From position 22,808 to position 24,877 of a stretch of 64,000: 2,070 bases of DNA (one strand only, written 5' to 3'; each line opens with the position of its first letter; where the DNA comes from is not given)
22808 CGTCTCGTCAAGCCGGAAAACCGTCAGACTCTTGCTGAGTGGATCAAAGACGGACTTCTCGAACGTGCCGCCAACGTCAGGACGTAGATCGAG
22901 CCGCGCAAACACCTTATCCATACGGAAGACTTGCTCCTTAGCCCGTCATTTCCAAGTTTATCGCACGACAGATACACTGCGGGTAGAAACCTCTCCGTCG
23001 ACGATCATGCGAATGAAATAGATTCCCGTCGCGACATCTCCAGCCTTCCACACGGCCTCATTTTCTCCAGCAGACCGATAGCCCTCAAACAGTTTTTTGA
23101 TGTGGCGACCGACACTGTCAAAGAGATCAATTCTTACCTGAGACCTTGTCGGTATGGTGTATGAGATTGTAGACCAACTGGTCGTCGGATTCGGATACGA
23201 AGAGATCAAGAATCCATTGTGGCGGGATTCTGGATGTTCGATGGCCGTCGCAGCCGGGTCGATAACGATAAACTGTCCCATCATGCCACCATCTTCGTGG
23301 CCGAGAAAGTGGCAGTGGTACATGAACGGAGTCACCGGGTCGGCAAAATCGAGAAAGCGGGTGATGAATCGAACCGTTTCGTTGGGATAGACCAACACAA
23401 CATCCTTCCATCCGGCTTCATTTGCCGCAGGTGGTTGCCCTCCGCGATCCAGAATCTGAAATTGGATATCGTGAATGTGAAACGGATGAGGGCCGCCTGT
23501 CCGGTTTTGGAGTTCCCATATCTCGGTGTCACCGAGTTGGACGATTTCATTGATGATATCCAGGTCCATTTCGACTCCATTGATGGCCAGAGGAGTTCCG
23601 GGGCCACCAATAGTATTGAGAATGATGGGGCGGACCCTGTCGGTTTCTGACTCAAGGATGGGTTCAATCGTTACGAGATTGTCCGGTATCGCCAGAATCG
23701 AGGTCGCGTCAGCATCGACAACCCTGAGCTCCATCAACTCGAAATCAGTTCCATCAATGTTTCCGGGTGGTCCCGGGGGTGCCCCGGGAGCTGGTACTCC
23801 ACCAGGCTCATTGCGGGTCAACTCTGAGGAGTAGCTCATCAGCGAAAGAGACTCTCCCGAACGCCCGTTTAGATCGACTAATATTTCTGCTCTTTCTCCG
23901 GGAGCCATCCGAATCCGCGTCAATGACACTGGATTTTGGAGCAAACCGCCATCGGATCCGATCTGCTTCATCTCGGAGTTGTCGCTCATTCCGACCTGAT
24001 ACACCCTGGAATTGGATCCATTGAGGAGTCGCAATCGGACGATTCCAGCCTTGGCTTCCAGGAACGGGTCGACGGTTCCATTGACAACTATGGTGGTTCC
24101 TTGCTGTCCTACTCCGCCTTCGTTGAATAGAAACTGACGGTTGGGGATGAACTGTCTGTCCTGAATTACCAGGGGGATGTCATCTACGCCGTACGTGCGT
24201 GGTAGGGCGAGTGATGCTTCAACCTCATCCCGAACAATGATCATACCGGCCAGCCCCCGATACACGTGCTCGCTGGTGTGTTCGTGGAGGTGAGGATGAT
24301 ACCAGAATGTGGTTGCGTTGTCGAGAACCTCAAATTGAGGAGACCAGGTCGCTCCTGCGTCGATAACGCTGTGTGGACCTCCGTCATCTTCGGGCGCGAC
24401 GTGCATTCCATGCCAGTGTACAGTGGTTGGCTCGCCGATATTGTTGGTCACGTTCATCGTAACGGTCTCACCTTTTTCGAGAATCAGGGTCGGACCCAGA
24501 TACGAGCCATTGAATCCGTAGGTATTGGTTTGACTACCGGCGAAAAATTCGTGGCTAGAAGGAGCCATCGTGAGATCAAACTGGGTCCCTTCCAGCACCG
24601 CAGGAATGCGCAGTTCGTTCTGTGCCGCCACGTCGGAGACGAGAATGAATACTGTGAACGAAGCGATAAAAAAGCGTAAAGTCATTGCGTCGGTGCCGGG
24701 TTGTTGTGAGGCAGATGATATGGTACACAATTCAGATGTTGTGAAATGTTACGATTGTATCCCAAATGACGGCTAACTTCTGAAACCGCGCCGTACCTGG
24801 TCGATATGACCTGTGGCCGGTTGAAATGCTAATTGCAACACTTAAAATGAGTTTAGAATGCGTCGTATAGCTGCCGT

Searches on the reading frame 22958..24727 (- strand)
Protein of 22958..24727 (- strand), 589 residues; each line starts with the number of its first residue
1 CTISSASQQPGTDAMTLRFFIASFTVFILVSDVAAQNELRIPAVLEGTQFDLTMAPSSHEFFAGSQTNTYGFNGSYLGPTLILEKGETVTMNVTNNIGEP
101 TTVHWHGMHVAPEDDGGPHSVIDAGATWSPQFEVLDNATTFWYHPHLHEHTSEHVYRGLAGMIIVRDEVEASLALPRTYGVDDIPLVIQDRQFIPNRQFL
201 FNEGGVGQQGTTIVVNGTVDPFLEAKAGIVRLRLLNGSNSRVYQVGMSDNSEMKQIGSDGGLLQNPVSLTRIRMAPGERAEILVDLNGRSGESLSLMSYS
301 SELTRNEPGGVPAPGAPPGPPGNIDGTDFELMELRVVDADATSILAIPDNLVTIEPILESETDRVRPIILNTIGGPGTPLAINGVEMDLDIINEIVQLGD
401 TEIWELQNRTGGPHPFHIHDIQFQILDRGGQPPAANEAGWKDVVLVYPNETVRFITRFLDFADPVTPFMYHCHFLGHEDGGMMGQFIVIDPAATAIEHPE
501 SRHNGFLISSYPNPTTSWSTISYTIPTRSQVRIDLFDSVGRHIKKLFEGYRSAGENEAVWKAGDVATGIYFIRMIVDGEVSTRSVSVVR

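Call 49: search_protein_families(library=pfam, proteins=[window:22958-24727:-], max_evalue=0.00001)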
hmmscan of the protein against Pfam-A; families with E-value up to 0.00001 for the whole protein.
window:22958-24727:- (589 aa): 3 families
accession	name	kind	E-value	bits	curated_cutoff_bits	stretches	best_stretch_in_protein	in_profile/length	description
PF07732.21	Cu-oxidase_3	-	2.8e-32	111.7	21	1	63-168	11-117/119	Multicopper oxidase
PF07731.20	Cu-oxidase_2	-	3.2e-26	92.2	20.4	1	383-489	24-134/137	Multicopper oxidase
PF18962.6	Por_Secre_tail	-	8.1e-06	26.5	27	0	511-582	2-70/75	Secretion system C-terminal sorting domain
